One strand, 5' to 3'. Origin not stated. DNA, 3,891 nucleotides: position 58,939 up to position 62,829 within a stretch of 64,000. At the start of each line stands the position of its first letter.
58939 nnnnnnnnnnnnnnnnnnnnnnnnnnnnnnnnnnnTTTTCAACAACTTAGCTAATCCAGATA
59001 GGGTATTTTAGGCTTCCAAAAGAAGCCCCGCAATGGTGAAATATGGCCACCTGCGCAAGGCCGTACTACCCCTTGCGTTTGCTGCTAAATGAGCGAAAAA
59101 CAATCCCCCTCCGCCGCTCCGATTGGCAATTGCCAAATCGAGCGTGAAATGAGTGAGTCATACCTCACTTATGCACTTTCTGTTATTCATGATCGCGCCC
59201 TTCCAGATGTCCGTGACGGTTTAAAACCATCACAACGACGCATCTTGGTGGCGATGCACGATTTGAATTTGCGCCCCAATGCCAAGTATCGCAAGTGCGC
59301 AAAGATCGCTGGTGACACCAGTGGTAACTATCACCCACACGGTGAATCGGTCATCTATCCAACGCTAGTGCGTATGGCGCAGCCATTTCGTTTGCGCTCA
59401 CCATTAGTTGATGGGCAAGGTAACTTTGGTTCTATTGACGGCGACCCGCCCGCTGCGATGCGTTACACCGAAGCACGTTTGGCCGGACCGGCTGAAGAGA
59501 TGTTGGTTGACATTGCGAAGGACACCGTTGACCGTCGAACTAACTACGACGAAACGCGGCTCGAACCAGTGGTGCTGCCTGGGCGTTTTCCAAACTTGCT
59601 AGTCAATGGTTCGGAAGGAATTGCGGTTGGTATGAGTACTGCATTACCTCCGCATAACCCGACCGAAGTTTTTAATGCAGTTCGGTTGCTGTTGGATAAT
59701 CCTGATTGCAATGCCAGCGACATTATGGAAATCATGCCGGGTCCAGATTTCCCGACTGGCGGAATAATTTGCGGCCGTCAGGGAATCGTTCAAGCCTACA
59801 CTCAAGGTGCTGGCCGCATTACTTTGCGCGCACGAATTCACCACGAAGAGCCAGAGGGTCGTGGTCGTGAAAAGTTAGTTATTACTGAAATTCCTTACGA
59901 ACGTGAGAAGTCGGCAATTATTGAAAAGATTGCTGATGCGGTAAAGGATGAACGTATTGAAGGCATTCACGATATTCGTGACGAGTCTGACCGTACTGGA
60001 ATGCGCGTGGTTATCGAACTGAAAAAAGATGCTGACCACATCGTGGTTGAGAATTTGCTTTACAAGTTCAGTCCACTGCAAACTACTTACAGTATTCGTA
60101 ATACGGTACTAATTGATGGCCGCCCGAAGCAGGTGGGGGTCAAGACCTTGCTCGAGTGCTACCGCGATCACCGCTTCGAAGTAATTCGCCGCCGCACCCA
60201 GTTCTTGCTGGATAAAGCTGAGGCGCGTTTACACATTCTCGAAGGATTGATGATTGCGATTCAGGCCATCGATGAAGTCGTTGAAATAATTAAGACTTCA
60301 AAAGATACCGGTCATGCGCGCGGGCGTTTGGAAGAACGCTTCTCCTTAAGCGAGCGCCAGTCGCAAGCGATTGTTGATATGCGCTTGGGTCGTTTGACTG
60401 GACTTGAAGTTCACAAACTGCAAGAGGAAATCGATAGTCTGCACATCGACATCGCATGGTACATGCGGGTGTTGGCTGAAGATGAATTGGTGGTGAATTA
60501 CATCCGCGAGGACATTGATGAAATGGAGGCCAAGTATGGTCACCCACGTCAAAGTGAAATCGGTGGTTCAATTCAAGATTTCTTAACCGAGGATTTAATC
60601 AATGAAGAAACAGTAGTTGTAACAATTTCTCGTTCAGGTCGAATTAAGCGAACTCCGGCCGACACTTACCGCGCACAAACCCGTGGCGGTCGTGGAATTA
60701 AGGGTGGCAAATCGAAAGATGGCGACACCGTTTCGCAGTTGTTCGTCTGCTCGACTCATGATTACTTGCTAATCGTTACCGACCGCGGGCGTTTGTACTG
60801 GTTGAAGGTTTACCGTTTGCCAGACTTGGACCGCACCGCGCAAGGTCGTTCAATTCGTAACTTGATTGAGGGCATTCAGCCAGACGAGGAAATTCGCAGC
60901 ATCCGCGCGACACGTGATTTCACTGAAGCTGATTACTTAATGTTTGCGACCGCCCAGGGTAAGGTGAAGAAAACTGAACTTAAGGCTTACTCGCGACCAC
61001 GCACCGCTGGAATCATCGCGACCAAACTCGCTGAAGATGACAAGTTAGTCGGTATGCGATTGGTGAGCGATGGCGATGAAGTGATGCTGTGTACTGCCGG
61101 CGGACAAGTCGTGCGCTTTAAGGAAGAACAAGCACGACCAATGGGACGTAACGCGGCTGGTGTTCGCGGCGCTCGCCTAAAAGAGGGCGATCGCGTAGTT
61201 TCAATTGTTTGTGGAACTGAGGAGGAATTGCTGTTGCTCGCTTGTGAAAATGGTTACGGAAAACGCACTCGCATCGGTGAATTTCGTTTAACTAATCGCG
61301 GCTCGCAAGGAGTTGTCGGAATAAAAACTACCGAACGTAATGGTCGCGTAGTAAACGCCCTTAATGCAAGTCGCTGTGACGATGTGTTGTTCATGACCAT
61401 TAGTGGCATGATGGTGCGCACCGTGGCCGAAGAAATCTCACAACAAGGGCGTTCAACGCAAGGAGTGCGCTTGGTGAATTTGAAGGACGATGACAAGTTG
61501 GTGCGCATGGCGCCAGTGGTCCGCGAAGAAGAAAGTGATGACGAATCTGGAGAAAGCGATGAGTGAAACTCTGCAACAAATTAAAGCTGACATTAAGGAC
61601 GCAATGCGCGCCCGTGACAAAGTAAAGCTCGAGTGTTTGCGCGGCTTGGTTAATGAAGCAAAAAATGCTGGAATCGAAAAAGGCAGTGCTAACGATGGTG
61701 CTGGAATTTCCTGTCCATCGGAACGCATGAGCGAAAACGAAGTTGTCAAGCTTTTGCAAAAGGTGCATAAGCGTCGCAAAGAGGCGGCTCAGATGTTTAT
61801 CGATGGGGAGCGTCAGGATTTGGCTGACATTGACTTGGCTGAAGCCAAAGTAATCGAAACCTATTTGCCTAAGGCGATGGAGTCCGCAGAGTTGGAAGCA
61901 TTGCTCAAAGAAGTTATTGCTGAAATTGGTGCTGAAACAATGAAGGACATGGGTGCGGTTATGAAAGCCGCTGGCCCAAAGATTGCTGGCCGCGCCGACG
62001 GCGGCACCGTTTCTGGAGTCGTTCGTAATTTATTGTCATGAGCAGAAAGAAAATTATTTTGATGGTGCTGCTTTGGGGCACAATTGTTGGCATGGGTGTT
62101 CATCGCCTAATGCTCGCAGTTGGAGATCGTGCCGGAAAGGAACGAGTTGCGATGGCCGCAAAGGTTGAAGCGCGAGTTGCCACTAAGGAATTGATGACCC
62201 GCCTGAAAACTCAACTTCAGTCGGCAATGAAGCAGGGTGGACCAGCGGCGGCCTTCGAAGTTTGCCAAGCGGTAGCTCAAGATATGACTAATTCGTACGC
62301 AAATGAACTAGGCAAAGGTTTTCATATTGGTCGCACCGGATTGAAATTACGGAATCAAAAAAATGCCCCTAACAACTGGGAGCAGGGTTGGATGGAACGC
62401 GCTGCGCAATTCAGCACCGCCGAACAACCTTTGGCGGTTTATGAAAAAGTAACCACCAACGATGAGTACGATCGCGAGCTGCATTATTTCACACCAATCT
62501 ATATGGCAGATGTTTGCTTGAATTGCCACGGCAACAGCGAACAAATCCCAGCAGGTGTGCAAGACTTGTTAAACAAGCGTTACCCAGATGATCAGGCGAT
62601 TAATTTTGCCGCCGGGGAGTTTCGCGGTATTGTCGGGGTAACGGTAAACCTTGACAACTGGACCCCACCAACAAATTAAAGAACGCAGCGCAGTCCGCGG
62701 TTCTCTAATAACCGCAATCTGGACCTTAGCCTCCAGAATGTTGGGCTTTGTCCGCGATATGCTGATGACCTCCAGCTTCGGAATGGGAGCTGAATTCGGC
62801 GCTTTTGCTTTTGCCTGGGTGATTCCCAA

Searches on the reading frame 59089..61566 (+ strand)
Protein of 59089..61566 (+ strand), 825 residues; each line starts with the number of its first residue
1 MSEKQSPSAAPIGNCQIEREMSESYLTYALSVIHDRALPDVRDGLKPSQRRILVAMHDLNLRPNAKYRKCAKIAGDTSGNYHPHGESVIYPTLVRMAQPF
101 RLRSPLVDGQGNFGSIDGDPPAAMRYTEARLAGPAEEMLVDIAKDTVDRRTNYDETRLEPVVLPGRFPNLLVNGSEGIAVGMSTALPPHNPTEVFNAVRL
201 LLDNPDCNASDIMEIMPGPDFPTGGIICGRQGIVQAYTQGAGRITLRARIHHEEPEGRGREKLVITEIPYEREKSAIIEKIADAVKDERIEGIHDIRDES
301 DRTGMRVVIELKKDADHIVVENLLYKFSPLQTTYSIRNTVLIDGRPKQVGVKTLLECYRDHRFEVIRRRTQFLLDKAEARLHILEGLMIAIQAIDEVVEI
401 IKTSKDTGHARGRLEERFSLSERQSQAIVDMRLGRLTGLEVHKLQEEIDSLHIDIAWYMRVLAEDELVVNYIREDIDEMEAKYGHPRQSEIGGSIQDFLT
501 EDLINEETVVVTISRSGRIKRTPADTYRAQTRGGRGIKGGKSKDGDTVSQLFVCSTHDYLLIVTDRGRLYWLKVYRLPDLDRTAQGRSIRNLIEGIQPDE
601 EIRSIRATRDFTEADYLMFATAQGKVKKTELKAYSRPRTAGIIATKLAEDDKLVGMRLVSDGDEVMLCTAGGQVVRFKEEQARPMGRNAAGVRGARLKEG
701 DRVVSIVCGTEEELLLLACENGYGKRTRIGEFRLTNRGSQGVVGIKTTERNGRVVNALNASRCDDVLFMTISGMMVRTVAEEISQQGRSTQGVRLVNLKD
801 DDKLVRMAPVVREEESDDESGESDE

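Call 78: search_protein_families(library=pfam, proteins=[window:59089-61566:+], max_evalue=0.000001)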
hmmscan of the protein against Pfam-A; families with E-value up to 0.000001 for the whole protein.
window:59089-61566:+ (825 aa): 2 families
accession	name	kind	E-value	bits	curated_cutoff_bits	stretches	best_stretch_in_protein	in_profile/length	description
PF00521.26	DNA_topoisoIV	-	5.7e-154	513.6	31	1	36-476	1-431/432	DNA gyrase/topoisomerase IV, subunit A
PF03989.18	DNA_gyraseA_C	-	2.6e-71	235.3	27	5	663-707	1-45/48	DNA gyrase C-terminal domain, beta-propeller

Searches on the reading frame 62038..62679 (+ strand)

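Call 29: search_protein_families(library=pfam, proteins=[window:62038-62679:+], max_evalue=0.000001)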
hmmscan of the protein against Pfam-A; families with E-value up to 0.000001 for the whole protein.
window:62038-62679:+ (213 aa): 1 family
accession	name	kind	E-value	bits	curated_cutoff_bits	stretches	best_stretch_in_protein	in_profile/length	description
PF11845.13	Tll0287-like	-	1.6e-21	77.6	24.1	1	45-203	12-143/144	Tll0287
